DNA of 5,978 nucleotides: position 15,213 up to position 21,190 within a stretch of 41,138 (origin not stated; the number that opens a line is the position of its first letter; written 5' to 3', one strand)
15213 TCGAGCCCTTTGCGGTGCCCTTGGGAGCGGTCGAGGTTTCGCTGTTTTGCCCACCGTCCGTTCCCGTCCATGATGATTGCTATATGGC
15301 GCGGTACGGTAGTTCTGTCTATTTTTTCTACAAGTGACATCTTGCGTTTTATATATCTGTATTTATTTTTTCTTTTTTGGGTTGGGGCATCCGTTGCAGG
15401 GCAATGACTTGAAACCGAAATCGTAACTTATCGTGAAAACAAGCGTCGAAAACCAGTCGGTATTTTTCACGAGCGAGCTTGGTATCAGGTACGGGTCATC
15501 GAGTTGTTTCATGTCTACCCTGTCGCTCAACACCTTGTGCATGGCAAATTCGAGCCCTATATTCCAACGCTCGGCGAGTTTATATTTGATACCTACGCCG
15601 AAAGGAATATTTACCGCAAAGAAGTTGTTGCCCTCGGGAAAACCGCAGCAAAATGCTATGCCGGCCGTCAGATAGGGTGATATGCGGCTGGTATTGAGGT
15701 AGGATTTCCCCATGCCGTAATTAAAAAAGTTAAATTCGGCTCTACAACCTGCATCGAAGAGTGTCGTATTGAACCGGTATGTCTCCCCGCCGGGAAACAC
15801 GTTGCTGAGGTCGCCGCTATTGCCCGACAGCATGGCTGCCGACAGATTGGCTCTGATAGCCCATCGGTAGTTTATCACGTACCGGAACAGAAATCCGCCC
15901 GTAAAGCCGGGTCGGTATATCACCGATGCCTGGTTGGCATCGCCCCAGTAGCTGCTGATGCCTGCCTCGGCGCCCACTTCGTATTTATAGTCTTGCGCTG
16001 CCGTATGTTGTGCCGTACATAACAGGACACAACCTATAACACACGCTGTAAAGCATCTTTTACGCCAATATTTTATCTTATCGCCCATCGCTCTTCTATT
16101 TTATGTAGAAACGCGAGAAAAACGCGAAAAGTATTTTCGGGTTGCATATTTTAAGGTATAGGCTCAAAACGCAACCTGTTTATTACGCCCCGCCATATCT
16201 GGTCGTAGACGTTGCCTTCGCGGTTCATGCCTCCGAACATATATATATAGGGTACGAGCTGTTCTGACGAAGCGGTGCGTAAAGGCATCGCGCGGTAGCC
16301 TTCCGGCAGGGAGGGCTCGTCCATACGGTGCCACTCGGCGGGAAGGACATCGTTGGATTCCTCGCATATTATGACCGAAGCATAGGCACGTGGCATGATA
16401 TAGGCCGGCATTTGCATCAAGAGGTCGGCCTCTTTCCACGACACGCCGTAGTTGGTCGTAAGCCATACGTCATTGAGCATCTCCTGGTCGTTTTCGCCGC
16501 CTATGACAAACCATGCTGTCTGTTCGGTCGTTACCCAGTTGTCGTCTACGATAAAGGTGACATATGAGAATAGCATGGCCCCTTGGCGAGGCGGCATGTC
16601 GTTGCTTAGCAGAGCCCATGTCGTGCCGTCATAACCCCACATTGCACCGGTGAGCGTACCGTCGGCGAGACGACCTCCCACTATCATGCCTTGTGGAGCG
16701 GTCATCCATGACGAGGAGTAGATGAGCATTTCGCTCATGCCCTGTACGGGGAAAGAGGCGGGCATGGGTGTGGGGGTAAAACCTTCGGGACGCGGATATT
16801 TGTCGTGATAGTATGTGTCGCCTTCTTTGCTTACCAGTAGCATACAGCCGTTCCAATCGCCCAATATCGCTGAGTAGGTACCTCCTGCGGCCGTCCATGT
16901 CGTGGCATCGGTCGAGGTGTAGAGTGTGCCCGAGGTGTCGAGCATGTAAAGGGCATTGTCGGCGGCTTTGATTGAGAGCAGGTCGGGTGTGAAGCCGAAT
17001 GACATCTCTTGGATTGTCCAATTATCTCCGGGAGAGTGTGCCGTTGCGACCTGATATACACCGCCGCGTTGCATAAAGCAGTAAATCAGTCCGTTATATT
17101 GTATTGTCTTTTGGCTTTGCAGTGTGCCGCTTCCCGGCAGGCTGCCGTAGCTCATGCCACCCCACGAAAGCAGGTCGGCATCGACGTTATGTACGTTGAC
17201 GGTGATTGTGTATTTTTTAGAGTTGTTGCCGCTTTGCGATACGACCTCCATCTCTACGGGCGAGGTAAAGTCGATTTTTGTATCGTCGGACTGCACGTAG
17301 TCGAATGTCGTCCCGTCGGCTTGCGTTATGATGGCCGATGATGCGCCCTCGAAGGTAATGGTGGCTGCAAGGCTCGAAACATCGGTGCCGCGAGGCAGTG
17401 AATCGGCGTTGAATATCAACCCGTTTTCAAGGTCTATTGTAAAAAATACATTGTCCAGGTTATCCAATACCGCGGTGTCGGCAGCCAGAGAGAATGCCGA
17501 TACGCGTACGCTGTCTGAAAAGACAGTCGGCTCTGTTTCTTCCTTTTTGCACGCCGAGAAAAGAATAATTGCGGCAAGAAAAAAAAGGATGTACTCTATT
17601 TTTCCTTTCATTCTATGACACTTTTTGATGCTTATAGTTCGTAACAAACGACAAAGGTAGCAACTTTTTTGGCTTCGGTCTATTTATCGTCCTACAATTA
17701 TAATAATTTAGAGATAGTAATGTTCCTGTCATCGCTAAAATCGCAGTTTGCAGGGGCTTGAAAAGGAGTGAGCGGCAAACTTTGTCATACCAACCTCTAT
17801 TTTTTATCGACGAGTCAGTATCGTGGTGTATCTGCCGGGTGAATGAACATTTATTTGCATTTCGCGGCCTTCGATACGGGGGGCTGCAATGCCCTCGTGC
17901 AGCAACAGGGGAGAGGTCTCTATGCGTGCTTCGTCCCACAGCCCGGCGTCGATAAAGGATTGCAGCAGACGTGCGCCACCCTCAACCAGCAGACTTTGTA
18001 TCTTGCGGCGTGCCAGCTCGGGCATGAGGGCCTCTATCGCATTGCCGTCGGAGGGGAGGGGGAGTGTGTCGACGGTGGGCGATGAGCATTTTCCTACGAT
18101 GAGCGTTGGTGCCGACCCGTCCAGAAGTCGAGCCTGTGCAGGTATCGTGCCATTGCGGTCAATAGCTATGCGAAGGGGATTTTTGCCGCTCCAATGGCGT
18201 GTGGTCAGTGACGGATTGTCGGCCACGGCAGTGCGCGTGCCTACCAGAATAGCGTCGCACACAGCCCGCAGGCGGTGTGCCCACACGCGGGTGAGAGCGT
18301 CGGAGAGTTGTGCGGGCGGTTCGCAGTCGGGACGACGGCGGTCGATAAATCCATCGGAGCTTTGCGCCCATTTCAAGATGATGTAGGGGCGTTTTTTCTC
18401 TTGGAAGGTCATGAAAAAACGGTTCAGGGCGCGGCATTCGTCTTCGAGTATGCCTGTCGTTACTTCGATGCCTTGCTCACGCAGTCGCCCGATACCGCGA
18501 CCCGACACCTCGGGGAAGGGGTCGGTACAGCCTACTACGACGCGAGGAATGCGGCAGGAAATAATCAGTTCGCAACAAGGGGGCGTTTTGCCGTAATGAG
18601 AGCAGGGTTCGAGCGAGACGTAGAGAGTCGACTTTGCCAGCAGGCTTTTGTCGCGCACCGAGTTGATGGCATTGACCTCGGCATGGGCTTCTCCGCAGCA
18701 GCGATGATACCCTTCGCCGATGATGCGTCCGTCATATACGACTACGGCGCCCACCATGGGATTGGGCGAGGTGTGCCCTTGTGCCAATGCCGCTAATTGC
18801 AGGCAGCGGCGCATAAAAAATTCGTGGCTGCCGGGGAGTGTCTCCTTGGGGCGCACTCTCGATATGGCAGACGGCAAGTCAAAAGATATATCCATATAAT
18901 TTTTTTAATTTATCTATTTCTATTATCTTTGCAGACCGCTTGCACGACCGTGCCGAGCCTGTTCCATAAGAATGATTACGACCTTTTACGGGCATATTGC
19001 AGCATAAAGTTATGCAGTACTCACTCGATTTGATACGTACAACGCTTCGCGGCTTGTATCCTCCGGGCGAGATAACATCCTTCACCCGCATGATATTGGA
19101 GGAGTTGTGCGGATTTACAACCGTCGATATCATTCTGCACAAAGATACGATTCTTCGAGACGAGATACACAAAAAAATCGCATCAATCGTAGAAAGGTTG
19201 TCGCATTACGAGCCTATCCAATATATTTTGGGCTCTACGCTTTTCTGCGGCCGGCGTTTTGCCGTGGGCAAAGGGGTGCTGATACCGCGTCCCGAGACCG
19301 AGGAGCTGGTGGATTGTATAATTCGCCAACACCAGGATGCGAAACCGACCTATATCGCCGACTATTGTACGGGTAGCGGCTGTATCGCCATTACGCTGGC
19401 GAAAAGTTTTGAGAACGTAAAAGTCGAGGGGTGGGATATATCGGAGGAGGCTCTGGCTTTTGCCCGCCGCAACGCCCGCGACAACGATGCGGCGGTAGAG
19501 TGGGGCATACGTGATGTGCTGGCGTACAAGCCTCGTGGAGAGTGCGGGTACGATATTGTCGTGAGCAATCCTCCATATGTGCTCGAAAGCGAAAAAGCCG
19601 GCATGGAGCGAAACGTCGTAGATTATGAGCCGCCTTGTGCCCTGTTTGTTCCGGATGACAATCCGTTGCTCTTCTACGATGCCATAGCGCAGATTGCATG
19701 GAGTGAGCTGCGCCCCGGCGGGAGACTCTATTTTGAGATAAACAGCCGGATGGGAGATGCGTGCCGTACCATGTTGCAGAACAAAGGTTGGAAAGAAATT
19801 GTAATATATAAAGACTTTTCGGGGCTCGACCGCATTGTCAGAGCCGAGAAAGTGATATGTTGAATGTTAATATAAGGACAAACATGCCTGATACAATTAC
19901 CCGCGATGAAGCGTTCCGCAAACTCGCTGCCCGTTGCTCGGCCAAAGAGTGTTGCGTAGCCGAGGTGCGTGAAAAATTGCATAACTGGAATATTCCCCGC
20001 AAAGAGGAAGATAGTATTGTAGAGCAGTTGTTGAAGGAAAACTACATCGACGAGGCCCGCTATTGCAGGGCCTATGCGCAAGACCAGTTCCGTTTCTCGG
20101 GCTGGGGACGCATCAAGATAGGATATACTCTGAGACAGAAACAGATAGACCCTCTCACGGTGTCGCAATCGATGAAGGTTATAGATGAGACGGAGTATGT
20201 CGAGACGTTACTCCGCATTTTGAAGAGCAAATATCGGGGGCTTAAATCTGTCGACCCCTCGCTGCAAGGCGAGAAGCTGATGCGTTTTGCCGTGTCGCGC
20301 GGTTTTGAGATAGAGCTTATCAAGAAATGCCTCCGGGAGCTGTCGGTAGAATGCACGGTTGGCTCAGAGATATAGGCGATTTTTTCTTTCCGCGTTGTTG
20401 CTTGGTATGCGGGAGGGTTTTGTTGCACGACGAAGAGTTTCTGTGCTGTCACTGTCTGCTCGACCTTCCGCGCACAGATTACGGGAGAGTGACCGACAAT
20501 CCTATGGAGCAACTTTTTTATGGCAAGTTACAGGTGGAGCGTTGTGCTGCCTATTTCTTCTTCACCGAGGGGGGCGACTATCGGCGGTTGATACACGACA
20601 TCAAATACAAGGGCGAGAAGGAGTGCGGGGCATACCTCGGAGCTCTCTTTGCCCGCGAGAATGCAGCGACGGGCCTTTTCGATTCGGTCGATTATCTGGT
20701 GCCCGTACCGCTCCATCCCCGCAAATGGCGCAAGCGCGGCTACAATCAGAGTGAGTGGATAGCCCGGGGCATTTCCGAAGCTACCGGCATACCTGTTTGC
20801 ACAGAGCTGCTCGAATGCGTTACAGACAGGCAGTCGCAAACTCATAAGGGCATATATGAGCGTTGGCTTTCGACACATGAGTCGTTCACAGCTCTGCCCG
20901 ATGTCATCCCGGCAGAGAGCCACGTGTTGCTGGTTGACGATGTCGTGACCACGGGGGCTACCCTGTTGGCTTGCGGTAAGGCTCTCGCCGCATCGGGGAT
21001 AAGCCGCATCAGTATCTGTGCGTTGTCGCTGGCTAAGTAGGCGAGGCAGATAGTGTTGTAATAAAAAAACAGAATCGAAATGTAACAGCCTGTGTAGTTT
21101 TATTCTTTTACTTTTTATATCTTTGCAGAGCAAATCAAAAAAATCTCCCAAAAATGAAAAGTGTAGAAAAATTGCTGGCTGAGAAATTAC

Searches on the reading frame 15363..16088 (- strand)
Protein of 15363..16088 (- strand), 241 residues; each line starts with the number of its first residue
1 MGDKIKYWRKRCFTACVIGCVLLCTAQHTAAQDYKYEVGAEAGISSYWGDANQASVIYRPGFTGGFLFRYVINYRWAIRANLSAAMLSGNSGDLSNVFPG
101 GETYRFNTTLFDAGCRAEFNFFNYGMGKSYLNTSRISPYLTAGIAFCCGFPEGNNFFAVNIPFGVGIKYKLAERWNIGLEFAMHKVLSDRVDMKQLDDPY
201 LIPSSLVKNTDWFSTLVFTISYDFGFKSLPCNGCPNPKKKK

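Call 28: search_protein_families(library=pfam, proteins=[window:15363-16088:-], max_evalue=0.0001)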
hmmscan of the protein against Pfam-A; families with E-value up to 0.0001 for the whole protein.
window:15363-16088:- (241 aa): 2 families
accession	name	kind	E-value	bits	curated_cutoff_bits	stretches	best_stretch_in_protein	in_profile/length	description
PF19573.5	DUF6089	-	3.1e-15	56.6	23.2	1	21-231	6-224/226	Domain of unknown function (DUF6089)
PF13505.12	OMP_b-brl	-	3.1e-10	40.9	28.7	1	20-224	5-175/175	Outer membrane protein beta-barrel domain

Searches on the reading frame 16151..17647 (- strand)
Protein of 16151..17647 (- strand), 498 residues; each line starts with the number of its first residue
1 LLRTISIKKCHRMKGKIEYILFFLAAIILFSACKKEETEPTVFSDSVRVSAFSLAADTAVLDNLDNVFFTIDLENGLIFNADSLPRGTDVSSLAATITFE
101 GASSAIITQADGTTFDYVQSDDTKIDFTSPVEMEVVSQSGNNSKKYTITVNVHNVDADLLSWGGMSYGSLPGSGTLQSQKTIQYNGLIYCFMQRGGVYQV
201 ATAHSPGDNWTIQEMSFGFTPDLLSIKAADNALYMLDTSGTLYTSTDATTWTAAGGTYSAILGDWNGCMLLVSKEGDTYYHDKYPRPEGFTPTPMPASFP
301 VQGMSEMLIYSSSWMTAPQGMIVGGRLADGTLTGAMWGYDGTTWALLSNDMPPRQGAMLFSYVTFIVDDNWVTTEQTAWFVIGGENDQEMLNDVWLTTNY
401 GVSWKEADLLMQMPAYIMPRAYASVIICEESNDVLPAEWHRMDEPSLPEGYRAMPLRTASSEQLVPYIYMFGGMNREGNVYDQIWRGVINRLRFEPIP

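Call 28: search_protein_families(library=pfam, proteins=[window:16151-17647:-], max_evalue=0.0001)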
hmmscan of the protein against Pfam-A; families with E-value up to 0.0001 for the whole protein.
window:16151-17647:- (498 aa): 1 family
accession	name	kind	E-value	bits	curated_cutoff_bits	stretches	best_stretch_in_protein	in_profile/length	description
PF19755.4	DUF6242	-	1.8e-51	175.5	29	1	48-251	3-217/217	Domain of unknown function (DUF6242)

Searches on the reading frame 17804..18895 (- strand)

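Call 28: search_protein_families(library=pfam, proteins=[window:17804-18895:-], max_evalue=0.0001)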
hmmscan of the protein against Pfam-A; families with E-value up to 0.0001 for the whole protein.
window:17804-18895:- (363 aa): 3 families
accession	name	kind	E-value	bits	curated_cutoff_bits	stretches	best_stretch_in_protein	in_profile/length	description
PF01872.23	RibD_C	-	1.7e-31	110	24.1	1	170-334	1-167/197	RibD C-terminal domain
PF00383.29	dCMP_cyt_deam_1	-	9.8e-20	70.8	25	1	23-123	3-102/102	Cytidine and deoxycytidylate deaminase zinc-binding region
PF14437.12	MafB19-deam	-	4.6e-11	43.2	27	1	24-139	3-117/142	MafB19-like deaminase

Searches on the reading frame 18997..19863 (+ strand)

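Call 28: search_protein_families(library=pfam, proteins=[window:18997-19863:+], max_evalue=0.0001)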
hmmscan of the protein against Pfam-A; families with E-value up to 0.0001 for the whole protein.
window:18997-19863:+ (288 aa): 7 families
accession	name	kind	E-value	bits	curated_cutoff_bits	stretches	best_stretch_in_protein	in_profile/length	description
PF05175.20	MTS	-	1.3e-12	48.2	23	1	116-198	31-112/170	Methyltransferase small domain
PF17827.6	PrmC_N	-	6e-10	40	23.4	1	31-79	23-71/71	PrmC N-terminal domain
PF13649.12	Methyltransf_25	-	6.4e-09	36.8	27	1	120-191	1-72/97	Methyltransferase domain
PF13847.12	Methyltransf_31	-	3.4e-08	33.7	27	1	120-246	7-109/145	Methyltransferase domain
PF01170.24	UPF0020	-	1.9e-05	24.9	22.3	0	139-198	75-135/197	RMKL-like, methyltransferase domain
PF06325.19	PrmA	-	2e-05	24.7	22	1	115-191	160-233/296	Ribosomal protein L11 methyltransferase (PrmA)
PF08242.18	Methyltransf_12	-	2.9e-05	25.2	30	1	125-191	5-72/98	Methyltransferase domain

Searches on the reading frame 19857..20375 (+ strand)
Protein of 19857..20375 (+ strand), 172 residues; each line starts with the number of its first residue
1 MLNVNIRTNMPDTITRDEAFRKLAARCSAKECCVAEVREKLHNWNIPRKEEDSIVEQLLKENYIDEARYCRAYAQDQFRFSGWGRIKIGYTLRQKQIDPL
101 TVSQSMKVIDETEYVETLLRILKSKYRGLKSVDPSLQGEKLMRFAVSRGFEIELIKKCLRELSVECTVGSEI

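Call 28: search_protein_families(library=pfam, proteins=[window:19857-20375:+], max_evalue=0.0001)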
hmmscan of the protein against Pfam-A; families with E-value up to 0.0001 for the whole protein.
window:19857-20375:+ (172 aa): 2 families
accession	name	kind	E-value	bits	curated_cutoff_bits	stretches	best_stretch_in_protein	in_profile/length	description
PF02631.22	RecX_HTH2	-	1.8e-11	44.5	26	1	65-104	1-40/42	RecX, second three-helix domain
PF21981.2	RecX_HTH3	-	9.4e-08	32.5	26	1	113-159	2-48/48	RecX, third three-helix domain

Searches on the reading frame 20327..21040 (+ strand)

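Call 28: search_protein_families(library=pfam, proteins=[window:20327-21040:+], max_evalue=0.0001)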
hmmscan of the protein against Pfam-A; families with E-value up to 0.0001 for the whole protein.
window:20327-21040:+ (237 aa): 2 families
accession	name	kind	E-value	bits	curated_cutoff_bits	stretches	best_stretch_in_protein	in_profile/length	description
PF00156.33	Pribosyltran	-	4.9e-07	29.6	26.3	1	194-233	84-123/158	Phosphoribosyl transferase domain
PF14681.12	UPRTase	-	4.8e-05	23.4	27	1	171-234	93-157/206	Uracil phosphoribosyltransferase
